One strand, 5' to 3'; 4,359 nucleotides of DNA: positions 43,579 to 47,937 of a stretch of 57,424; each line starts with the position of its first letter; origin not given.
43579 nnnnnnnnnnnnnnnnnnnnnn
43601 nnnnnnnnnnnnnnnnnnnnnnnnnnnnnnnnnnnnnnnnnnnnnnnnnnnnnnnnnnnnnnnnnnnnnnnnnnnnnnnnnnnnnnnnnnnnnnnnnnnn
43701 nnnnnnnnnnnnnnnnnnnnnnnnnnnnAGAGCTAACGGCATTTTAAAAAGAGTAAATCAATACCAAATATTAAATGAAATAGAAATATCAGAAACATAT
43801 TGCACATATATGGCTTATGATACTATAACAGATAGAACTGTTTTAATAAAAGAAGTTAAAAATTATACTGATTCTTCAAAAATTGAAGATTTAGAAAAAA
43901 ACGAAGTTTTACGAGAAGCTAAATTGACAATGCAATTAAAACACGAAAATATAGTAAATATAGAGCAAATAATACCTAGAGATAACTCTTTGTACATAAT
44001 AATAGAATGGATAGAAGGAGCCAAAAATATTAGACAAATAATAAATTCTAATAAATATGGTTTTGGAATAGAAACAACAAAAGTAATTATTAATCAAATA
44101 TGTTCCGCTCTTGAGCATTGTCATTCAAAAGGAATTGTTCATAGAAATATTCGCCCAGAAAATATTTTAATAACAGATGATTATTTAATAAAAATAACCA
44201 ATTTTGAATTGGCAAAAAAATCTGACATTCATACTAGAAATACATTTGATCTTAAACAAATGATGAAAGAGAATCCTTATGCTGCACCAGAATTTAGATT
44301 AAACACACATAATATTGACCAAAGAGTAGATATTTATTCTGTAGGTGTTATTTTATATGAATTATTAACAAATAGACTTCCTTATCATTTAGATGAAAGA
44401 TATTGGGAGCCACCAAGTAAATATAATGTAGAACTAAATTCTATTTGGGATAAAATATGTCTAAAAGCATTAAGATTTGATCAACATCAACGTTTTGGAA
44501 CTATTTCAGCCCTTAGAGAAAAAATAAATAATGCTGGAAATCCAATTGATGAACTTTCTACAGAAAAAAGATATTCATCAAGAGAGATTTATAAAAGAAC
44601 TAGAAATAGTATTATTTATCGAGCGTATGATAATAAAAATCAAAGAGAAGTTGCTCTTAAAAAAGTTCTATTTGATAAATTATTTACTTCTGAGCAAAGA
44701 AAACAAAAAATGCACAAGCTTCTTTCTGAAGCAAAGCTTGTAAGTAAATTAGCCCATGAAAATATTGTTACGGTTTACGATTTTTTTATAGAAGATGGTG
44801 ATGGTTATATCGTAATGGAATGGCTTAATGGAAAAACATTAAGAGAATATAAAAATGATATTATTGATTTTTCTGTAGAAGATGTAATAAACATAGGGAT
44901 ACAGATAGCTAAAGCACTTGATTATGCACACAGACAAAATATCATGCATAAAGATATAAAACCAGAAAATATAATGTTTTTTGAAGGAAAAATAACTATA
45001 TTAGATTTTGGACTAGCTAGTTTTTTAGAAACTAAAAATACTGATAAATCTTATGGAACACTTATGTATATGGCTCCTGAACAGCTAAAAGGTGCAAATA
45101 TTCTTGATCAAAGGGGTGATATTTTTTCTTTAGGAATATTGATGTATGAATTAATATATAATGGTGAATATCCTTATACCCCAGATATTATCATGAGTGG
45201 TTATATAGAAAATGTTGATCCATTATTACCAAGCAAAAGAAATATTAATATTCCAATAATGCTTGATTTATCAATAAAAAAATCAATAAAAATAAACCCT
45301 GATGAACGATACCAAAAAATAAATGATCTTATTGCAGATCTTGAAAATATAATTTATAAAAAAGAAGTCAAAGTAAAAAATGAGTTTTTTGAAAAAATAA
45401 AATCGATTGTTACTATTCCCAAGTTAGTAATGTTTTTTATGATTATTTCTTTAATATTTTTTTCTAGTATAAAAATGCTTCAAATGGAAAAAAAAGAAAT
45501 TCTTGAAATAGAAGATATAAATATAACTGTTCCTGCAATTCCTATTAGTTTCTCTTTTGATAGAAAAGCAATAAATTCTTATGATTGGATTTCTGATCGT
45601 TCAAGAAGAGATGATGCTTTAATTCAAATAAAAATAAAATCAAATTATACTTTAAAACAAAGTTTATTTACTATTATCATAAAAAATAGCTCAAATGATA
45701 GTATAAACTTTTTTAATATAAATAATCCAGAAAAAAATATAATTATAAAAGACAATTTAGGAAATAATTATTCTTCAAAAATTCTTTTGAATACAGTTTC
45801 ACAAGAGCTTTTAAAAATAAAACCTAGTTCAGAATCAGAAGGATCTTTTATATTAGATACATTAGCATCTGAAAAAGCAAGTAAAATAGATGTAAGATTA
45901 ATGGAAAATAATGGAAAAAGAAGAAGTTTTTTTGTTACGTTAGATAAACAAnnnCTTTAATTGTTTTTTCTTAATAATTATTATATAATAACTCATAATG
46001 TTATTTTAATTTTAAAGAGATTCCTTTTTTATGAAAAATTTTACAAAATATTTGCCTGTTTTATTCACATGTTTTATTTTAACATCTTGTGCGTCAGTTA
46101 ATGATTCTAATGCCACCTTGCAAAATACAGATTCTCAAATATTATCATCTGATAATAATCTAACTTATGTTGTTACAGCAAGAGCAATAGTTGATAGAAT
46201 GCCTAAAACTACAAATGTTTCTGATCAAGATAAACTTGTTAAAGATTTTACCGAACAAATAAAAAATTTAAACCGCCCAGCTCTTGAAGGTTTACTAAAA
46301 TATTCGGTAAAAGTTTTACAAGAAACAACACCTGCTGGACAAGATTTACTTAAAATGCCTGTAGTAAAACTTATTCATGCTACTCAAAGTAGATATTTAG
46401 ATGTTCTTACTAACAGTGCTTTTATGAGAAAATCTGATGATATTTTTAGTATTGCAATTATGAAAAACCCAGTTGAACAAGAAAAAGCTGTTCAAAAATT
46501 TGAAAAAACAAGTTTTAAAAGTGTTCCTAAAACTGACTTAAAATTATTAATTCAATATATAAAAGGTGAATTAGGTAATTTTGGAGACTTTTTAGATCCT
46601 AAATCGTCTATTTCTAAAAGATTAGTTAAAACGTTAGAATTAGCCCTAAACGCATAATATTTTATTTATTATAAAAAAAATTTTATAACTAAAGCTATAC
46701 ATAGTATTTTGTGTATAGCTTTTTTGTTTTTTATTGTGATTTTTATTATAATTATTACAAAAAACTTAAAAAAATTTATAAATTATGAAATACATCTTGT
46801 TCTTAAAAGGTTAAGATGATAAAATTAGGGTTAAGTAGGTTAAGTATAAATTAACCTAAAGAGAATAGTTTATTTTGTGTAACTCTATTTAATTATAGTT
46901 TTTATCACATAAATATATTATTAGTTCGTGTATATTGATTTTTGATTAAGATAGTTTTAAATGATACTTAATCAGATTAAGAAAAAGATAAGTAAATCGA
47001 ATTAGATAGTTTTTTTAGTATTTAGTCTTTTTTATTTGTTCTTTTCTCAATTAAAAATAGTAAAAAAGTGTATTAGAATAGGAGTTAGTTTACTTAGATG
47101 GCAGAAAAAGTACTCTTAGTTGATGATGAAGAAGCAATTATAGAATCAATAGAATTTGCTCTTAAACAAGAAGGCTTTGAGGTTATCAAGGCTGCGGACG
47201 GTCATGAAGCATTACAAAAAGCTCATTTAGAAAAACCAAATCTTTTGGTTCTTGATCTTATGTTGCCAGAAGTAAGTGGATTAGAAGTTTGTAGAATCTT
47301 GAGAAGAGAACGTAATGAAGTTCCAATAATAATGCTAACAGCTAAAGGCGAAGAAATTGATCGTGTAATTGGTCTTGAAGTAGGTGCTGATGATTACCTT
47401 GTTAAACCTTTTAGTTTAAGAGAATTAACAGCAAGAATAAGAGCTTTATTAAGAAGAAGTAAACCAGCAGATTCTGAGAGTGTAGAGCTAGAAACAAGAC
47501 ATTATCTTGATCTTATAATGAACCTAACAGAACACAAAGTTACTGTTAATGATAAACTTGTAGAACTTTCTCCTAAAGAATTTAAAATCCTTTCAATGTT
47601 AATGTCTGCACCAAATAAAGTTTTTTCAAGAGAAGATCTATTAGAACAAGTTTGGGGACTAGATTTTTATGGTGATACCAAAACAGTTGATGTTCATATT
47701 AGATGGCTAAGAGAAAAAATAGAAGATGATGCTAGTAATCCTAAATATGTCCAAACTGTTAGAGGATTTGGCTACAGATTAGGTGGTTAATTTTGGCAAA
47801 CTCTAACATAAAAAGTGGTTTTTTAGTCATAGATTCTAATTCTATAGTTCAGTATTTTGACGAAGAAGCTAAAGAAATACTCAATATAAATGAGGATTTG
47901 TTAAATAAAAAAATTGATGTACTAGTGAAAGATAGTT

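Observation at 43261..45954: Membrane protein combining a NERD-like domain, a pseudokinase and a kinase in tandem (JAK-like arrangement) with an extracytoplasmic tail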

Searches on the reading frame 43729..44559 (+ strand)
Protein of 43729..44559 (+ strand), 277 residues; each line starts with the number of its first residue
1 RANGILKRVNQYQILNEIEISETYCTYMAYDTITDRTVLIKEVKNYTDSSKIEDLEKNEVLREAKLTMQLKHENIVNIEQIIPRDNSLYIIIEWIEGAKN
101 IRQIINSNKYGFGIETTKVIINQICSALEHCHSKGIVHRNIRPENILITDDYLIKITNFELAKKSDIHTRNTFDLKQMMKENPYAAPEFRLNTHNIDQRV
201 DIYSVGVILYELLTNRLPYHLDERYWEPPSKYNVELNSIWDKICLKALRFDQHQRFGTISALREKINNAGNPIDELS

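Call 5: search_protein_families(library=pfam, proteins=[window:43729-44559:+], max_evalue=10)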
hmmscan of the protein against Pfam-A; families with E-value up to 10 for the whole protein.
seq(277 aa): 5 families
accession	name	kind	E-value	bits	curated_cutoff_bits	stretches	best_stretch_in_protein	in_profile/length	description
PF00069.31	Pkinase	-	1.4e-40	139.8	31.7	1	26-222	15-200/263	Protein kinase domain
PF07714.23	PK_Tyr_Ser-Thr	-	2.5e-29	102.8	23.1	1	30-218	23-204/258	Protein tyrosine and serine/threonine kinase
PF06293.20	Kdo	-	0.00074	19.4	21.3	1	89-152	93-155/207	Lipopolysaccharide kinase (Kdo/WaaP) family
PF14531.12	Kinase-like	-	0.0011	18.7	25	1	119-223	149-255/289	Kinase-like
PF03109.22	ABC1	-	0.055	13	22.9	1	62-172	116-224/244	ABC1 atypical kinase-like domain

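Call 24: search_protein_families(library=ncbifam, proteins=[window:43729-44559:+], max_evalue=1)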
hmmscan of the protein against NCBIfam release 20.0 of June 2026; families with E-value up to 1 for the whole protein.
seq(277 aa): 19 families
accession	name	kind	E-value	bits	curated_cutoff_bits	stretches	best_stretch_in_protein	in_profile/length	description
NF033483.0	PknB_PASTA_kin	equivalog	5.5e-46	157.7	450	1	26-270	23-269/563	Stk1 family PASTA domain-containing Ser/Thr kinase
NF047741.1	antiphage_MADS6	equivalog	1.3e-40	139.6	460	1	7-269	186-460/612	methylation-associated defense system protein kinase MAD6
NF052427.1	StpK7MSMEG_1200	equivalog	2.3e-28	99.1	900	1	21-222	18-212/601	serine/threonine protein kinase StpK7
NF009651.0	PRK13184.1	equivalog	1.1e-26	93.1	839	1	10-268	2-289/932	serine/threonine-protein kinase PknD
NF038150.1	lanthi_synth_IV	equivalog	5.1e-19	68.1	650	1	11-225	190-402/851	class IV lanthionine synthetase LanL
NF033442.0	BREX_PglW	equivalog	5.7e-18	64.1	990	1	8-218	202-427/1391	BREX system serine/threonine kinase PglW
TIGR03903.1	TOMM_kin_cyc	equivalog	4.2e-16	58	705.75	1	34-215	2-185/1267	TOMM system kinase/cyclase fusion protein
NF038151.1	lanthi_synth_III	equivalog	1.2e-11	43.8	575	1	8-213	219-423/833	class III lanthionine synthetase LanKC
TIGR03724.2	arch_bud32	equivalog_domain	4.6e-08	32.8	125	1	41-178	19-147/193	KEOPS complex kinase/ATPase Bud32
NF011463.0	PRK14879.1-4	equivalog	5.1e-07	29.3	188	1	43-176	48-174/237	Kae1-associated kinase Bud32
NF007174.0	PRK09605.1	equivalog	1e-06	27.5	447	1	40-179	363-490/535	bifunctional N(6)-L-threonylcarbamoyladenine synthase/serine/threonine protein kinase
NF053615.1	SerThrKinAfsKStmc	equivalog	5.3e-06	25.4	1300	1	117-220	114-214/809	protein serine/threonine kinase AfsK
NF043056.1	T4SS_LegK1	equivalog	5.8e-06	25.2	550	1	55-216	120-287/516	Dot/Icm T4SS effector kinase LegK1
NF011464.0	PRK14879.1-7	equivalog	9.8e-06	25.4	246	1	34-176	25-163/221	Kae1-associated kinase Bud32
NF058632.1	SerThrKinPrkT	equivalog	8e-05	21.8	280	1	84-150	92-152/322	serine/threonine protein kinase PrkT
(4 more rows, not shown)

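Call 59: find_related_loci(query=A4, collection=genome_contigs, flank=6000)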
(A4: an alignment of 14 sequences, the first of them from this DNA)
Query A4 (269 aa) in genome_contigs; peptide patterns used: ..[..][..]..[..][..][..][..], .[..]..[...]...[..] (x = any residue, [..] = any of these).
299 stretches matched a pattern; 273 encode a relative of the query (tblastn E <= 1e-3); the best 80 are kept; 80 distinct loci.
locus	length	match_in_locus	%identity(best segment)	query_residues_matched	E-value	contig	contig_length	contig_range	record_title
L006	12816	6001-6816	82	1-269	1e-157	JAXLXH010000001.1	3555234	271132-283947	MAG: Candidatus Sericytochromatia bacterium isolate STL-CYA2 C3.87.fa-1, whole genome shotgun sequence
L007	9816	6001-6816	65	1-269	5e-122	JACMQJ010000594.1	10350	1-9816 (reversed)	MAG: Candidatus Sericytochromatia bacterium isolate LF-bin-423 FL-bin-423-contig-k141_1763554, whole genome shotgun sequ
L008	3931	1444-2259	65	1-269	7e-124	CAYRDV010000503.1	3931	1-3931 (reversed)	MAG TPA_asm: uncultured Candidatus Sericytochromatia bacterium isolate binchicken_co248_139 genome assembly, contig: NOD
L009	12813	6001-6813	62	1-268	4e-117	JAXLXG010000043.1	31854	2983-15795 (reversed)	MAG: Candidatus Sericytochromatia bacterium isolate STL-CYA1 C3.25.fa-43, whole genome shotgun sequence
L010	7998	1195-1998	54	1-265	2e-100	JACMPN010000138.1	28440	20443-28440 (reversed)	MAG: Candidatus Sericytochromatia bacterium isolate LF-bin-346 FL-bin-346-contig-k141_571505, whole genome shotgun seque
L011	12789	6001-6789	52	2-259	1e-87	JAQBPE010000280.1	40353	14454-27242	MAG: Cyanobacteria bacterium RYN_339 scaffold_5737288, whole genome shotgun sequence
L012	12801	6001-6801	51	1-268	4e-83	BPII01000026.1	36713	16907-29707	MAG: Candidatus Sericytochromatia bacterium KatS3mg068 DNA, contig_16291, whole genome shotgun sequence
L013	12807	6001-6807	46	2-265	3e-82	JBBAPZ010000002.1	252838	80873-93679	MAG: Candidatus Sericytochromatia bacterium isolate EUL_180 ctg2-EUL_180, whole genome shotgun sequence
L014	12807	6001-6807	45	2-265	1e-80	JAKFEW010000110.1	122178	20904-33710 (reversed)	MAG: Candidatus Sericytochromatia bacterium isolate LC083 contig-124_96, whole genome shotgun sequence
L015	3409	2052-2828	46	2-259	4e-79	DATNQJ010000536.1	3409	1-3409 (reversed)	MAG TPA_asm: Stenomitos sp. isolate SMAG_U16504 k141_344213, whole genome shotgun sequence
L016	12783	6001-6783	46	2-259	5e-78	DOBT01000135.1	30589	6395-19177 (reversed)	MAG TPA_asm: Cyanobacteria bacterium UBA8530 contig_61198, whole genome shotgun sequence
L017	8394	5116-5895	46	2-259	1e-77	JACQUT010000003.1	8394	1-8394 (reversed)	MAG: Cyanobacteria bacterium NC_groundwater_1444_Ag_S-0.65um_54_12 S_p65_S5_coassembly_k141_123037, whole genome shotgun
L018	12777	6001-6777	47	2-259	2e-76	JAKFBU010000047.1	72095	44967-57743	MAG: Candidatus Sericytochromatia bacterium isolate LC003 contig-124_192, whole genome shotgun sequence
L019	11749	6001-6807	44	2-265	2e-77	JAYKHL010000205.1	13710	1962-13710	MAG: Candidatus Sericytochromatia bacterium isolate 1783137 NODE_49709420, whole genome shotgun sequence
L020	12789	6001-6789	42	2-259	3e-73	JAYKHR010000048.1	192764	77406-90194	MAG: Candidatus Sericytochromatia bacterium isolate 241672 NODE_9573463, whole genome shotgun sequence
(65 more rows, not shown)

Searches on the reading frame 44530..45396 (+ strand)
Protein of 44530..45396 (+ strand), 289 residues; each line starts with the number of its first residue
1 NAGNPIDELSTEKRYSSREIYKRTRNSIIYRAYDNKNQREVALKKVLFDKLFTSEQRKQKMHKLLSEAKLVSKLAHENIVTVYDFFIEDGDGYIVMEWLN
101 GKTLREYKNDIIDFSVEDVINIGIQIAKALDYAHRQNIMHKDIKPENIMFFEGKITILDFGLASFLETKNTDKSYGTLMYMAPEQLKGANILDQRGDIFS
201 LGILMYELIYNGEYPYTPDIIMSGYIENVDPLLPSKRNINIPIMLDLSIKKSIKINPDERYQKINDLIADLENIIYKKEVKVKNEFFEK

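Call 5: search_protein_families(library=pfam, proteins=[window:44530-45396:+], max_evalue=10)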
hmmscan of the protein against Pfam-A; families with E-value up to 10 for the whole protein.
seq(289 aa): 6 families
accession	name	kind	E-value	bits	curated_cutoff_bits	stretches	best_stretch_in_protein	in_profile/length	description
PF00069.31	Pkinase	-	1.3e-46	159.6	31.7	1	27-231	13-212/263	Protein kinase domain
PF07714.23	PK_Tyr_Ser-Thr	-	2.8e-33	115.7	23.1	1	32-261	22-249/258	Protein tyrosine and serine/threonine kinase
PF03109.22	ABC1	-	4.4e-06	26.4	22.9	1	92-181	143-232/244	ABC1 atypical kinase-like domain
PF01636.29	APH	-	0.00011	22.5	23.2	1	134-164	166-198/239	Phosphotransferase enzyme family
PF17667.7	Pkinase_fungal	-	0.00012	21.3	24.1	1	134-189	304-368/387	Fungal protein kinase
PF19654.4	DUF6157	-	0.037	14.5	27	1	185-222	18-55/136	Family of unknown function (DUF6157)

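Call 24: search_protein_families(library=ncbifam, proteins=[window:44530-45396:+], max_evalue=1)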
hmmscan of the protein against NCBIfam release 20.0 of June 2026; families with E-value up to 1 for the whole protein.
seq(289 aa): 21 families
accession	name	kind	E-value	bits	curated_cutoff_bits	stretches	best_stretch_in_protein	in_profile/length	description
NF033483.0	PknB_PASTA_kin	equivalog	1.3e-59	202.7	450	1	28-281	22-275/563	Stk1 family PASTA domain-containing Ser/Thr kinase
NF047741.1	antiphage_MADS6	equivalog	2.8e-34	118.6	460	1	14-280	190-466/612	methylation-associated defense system protein kinase MAD6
NF052427.1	StpK7MSMEG_1200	equivalog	3.3e-33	115.1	900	1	18-273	12-267/601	serine/threonine protein kinase StpK7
NF009651.0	PRK13184.1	equivalog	2.5e-30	105.2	839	1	29-275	18-291/932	serine/threonine-protein kinase PknD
NF038150.1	lanthi_synth_IV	equivalog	4.1e-24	84.9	650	1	11-209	187-390/851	class IV lanthionine synthetase LanL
TIGR03903.1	TOMM_kin_cyc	equivalog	6.6e-19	67.3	705.75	1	38-207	3-181/1267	TOMM system kinase/cyclase fusion protein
NF033442.0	BREX_PglW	equivalog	1.2e-16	59.6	990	2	58-165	549-662/1391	BREX system serine/threonine kinase PglW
NF038151.1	lanthi_synth_III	equivalog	1e-14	53.9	575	1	29-209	236-423/833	class III lanthionine synthetase LanKC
NF043056.1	T4SS_LegK1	equivalog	6.5e-14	51.4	550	1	58-208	119-283/516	Dot/Icm T4SS effector kinase LegK1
NF011464.0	PRK14879.1-7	equivalog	8.2e-14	51.9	246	1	40-170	28-156/221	Kae1-associated kinase Bud32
TIGR03724.2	arch_bud32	equivalog_domain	2.5e-13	49.9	125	1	61-168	37-136/193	KEOPS complex kinase/ATPase Bud32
NF011463.0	PRK14879.1-4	equivalog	4.7e-12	45.8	188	1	44-169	43-166/237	Kae1-associated kinase Bud32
NF053615.1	SerThrKinAfsKStmc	equivalog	4.4e-11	42.2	1300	1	105-204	100-202/809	protein serine/threonine kinase AfsK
NF011460.0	PRK14879.1-1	equivalog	4.9e-10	38.9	199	1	20-164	15-158/232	Kae1-associated kinase Bud32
NF007174.0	PRK09605.1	equivalog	4.9e-10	38.5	447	1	46-167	363-477/535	bifunctional N(6)-L-threonylcarbamoyladenine synthase/serine/threonine protein kinase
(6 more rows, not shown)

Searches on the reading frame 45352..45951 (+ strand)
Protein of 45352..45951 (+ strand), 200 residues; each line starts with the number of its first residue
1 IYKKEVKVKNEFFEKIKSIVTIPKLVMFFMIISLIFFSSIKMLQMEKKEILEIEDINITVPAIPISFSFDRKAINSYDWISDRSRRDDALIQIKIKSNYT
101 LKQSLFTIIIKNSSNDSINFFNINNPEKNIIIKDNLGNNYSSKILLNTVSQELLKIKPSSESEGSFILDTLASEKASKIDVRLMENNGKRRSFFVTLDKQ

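Call 5: search_protein_families(library=pfam, proteins=[window:45352-45951:+], max_evalue=10)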
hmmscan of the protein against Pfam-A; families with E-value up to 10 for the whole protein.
seq(200 aa): 1 family
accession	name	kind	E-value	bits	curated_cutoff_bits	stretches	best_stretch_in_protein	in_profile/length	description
PF15012.11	DUF4519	-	2.1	9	27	1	10-39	24-52/56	Domain of unknown function (DUF4519)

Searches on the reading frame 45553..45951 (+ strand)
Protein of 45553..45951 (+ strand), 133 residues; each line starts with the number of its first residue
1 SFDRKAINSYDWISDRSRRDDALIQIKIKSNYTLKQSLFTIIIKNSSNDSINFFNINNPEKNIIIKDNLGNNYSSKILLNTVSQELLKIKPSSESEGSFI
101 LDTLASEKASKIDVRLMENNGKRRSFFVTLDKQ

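Call 38: search_protein_families(library=pfam, alignment_id=A3, max_evalue=1)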
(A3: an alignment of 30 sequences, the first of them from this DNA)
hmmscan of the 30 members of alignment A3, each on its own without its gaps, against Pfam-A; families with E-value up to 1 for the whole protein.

A. member 1, seq(133 aa): 0 families

B. families by the number of members that match (of 30 scanned): 25 families
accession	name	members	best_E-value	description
PF18705.7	DUF5643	5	9.2e-06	Family of unknown function (DUF5643)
PF11611.13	DUF4352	3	0.00035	Domain of unknown function (DUF4352)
PF14016.12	DUF4232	2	0.00094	Domain of unknown function (DUF4232)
PF00635.32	Motile_Sperm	2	0.039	MSP (Major sperm protein) domain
PF21633.3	MOV-10_Ig-like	2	0.053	Helicase MOV-10, Ig-like domain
PF02454.21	Sigma_1s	2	0.064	Sigma 1s protein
PF09544.15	DUF2381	1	0.0015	Protein of unknown function (DUF2381)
PF17666.6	DUF5528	1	0.018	Family of unknown function (DUF5528)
PF03212.20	Pertactin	1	0.034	Pertactin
PF00577.26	Usher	1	0.035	Outer membrane usher protein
PF10633.15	NPCBM_assoc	1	0.036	NPCBM-associated, NEW3 domain of alpha-galactosidase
PF09845.14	OapC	1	0.05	Origin-associated protein OapC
PF19290.4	PmbA_TldD_2nd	1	0.057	PmbA/TldA metallopeptidase central domain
PF25223.1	DUF7841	1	0.061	Domain of unknown function (DUF7841)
PF20907.2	Flav_NS3-hel_C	1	0.062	Flavivirus NS3 helicase, C-terminal helical domain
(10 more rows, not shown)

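Call 43: predict_structure(alignment_id=A3)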
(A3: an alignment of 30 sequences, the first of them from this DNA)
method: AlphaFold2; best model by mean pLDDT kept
length: 133 residues; sequences in the alignment: 30
mean_pLDDT: 93.9   pTM: 0.85
mean pLDDT of the five models: 93.9, 93.7, 93.7, 93.5, 90.5
residues with pLDDT >= 90: 111; 70-90: 21; 50-70: 1; < 50: 0
segments of 3 or more residues with pLDDT < 50: none
pLDDT, mean of each block of 10 residues (from residue 1): 78 94 97 96 97 87 96 96 95 97 97 95 95 92
secondary structure, 60 per line:
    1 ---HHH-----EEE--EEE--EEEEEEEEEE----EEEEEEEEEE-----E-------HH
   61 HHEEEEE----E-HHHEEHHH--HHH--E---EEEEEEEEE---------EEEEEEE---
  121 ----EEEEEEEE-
elements in order: E12-14 E17-19 E22-31 E36-45 H59-62 E63-67 E93-101 E111-117 E125-132

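Call 47: fold_search(model_id=the predicted structure, library=pdb)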
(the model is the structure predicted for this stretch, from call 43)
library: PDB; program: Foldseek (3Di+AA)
matches with E <= 10: 1068; with E <= 0.001: 0
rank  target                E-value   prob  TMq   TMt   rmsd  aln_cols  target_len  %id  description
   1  9qpq_H                3.1e-03  1.00  0.50  0.31   4.7       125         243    9  The structure of the COPI leaf bound to GOLPH3 (released 2025-10-22)
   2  9pue_A                3.4e-03  0.99  0.38  0.24   8.3       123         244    8  Structure of Alpha Appendage of AP2 bound to the FxDxF motif derived of CCDC32 (released 2026-04-08)
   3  9ppp_A                3.6e-03  0.98  0.35  0.23   8.2       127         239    8  Structure of Alpha Appendage of AP2 bound to the extended FxDxF motif derived of CCDC32 (released 2026-04-08)
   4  1na8_B                4.7e-03  1.00  0.51  0.47   6.2       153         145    8  Crystal structure of ADP-ribosylation factor binding protein GGA1 (released 2003-07-29)
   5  3isy                  6.2e-03  1.00  0.49  0.55   5.3       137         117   12  Crystal structure of an intracellular proteinase inhibitor (ipi, bsu11130) from bacillus subtilis at 2.61 A resolution (released 2009-09-15)
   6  2vj0_A                6.2e-03  0.99  0.38  0.24   7.6       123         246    7  Crystal structure of the alpha-adaptin appendage domain, from the AP2 adaptor complex, in complex with an FXDNF peptid (released 2007-12-25)
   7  7ohi_A                7.0e-03  0.97  0.36  0.23   8.3       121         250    7  FCHO1-peptide-AP2 alpha ear complex (released 2022-06-01)
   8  1na8_A                8.7e-03  0.99  0.43  0.40   6.6       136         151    8  Crystal structure of ADP-ribosylation factor binding protein GGA1 (released 2003-07-29)
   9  1b9k                  1.1e-02  0.97  0.39  0.25   8.2       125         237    9  ALPHA-ADAPTIN APPENDAGE DOMAIN, FROM CLATHRIN ADAPTOR AP2 (released 1999-07-06)
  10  3hs8_A                1.5e-02  0.94  0.37  0.24   8.5       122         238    9  Intersectin 1-peptide-AP2 alpha ear complex (released 2010-02-23)
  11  1w80_A                1.7e-02  0.89  0.34  0.22   8.6       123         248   10  Crystal structure of the alpha-adaptin appendage domain, from the AP2 adaptor complex, bound to 2 peptides from Synapt (released 2004-10-27)
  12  6r4m_C                1.9e-02  0.75  0.34  0.32   8.1       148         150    8  Crystal structure of S. cerevisia Niemann-Pick type C protein NPC2 (released 2019-09-25)
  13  1qtp                  2.5e-02  0.82  0.33  0.22   8.8       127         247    9  CRYSTAL STRUCTURE OF THE AP-2 CLATHRIN ADAPTOR ALPHA-APPENDAGE (released 1999-07-12)
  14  9gy2_A                2.7e-02  0.69  0.29  0.09  11.7       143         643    9  Non-Hemolytic Phospholipase C (PLC N) (released 2025-10-15)
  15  9dng_A                2.9e-02  0.96  0.44  0.16   6.9       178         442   12  Structure of rat beta-arrestin 1 by fiducial-assisted cryo-EM (released 2025-01-22)
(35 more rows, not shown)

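Call 68: find_homologous_proteins(query=A3, max_evalue=0.001)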
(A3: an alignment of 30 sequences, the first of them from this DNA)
Query A3 (30 sequences) (133 aa, profile of the alignment): 2 proteins with E <= 0.001 among 2945 candidates.
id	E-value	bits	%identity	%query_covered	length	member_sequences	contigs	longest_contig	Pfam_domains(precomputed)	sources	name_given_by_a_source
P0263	4.0e-30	122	20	64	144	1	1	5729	-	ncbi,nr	ncbi:MAG: hypothetical protein FJZ01_25585, partial [Candidatus Sericytochromatia bacterium]|nr:hypo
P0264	1.9e-28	117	25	67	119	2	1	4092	-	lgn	-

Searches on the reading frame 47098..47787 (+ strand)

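Call 7: search_protein_families(library=pfam, proteins=[window:47098-47787:+], max_evalue=0.01)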
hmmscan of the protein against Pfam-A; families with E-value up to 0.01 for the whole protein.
window:47098-47787:+ (230 aa): 3 families
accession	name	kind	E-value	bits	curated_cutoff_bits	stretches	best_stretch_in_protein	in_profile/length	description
PF00072.30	Response_reg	-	9.3e-32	109.9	30.2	1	5-115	1-111/111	Response regulator receiver domain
PF00486.34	Trans_reg_C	-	1.4e-31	108.9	26.2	1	154-228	3-77/77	Transcriptional regulatory protein, C terminal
PF21695.3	GlnR_1st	-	0.0028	18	27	1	41-116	36-109/111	Transcription regulator GlnR, N-terminal domain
